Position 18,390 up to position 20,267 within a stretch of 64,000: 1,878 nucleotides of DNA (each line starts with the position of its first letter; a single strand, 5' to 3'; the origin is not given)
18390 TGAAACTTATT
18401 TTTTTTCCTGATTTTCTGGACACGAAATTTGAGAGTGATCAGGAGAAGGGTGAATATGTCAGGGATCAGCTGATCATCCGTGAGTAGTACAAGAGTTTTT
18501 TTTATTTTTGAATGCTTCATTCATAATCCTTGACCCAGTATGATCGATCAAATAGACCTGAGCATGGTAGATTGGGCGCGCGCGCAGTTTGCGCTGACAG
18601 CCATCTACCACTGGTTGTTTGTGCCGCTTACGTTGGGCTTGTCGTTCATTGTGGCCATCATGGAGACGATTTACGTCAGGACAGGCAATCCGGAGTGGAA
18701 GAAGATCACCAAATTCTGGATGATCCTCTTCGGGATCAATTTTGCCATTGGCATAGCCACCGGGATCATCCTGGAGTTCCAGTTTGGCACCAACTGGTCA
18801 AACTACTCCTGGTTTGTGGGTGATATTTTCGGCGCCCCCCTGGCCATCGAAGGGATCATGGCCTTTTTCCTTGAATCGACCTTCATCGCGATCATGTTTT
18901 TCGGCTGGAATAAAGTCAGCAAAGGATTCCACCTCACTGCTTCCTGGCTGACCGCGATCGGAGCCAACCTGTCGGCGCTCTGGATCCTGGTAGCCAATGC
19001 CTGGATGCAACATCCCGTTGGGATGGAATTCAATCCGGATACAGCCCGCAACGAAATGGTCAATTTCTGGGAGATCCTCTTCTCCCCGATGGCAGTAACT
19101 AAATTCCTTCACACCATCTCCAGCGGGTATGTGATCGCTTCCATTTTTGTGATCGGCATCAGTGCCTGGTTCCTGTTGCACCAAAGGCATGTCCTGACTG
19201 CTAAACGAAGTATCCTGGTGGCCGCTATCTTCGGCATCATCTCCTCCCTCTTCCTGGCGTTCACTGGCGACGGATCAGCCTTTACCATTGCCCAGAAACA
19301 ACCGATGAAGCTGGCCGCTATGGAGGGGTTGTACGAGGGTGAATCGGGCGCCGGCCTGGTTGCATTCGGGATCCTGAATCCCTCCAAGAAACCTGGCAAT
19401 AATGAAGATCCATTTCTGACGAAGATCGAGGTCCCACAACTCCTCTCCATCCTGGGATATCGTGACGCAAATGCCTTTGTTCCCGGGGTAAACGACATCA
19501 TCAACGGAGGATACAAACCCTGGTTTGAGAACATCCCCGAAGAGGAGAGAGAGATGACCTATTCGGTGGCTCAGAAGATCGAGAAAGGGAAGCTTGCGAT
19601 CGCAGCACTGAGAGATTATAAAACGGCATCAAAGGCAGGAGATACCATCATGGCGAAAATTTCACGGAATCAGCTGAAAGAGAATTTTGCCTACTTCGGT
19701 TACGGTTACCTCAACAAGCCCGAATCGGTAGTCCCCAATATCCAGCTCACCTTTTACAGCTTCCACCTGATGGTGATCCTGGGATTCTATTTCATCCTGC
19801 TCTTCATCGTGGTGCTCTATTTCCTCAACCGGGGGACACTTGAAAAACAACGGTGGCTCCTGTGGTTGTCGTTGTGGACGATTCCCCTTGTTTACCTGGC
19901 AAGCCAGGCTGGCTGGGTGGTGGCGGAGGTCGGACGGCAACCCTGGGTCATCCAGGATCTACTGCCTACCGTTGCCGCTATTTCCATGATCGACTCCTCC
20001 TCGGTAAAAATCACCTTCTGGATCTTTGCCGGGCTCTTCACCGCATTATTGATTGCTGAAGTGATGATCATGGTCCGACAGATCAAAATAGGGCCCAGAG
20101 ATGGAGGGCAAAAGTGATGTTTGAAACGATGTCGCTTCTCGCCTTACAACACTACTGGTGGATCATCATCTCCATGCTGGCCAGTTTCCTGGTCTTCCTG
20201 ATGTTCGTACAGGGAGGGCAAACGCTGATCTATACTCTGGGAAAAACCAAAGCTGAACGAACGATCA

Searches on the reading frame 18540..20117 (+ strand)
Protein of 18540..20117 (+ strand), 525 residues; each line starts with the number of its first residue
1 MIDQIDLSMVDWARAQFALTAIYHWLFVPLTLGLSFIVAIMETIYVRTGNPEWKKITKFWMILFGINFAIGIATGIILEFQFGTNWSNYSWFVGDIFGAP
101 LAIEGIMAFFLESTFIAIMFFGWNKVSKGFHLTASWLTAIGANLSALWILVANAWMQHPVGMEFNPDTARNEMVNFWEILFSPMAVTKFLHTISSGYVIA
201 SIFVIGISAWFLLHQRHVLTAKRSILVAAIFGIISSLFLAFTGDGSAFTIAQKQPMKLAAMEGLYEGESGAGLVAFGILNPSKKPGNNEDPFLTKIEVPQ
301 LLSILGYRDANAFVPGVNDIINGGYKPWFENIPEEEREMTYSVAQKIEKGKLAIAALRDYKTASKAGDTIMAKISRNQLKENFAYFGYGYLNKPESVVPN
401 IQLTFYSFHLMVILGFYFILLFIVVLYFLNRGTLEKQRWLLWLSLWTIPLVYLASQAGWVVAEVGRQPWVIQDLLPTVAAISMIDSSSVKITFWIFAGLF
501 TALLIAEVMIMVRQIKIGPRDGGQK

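Call 80: search_protein_families(library=pfam, proteins=[window:18540-20117:+], max_evalue=0.00001)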
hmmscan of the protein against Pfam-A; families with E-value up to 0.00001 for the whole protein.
window:18540-20117:+ (525 aa): 1 family
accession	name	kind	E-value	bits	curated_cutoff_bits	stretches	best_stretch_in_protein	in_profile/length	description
PF01654.22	Cyt_bd_oxida_I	-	6.6e-166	552.5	26.2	1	12-519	1-418/418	Cytochrome bd terminal oxidase subunit I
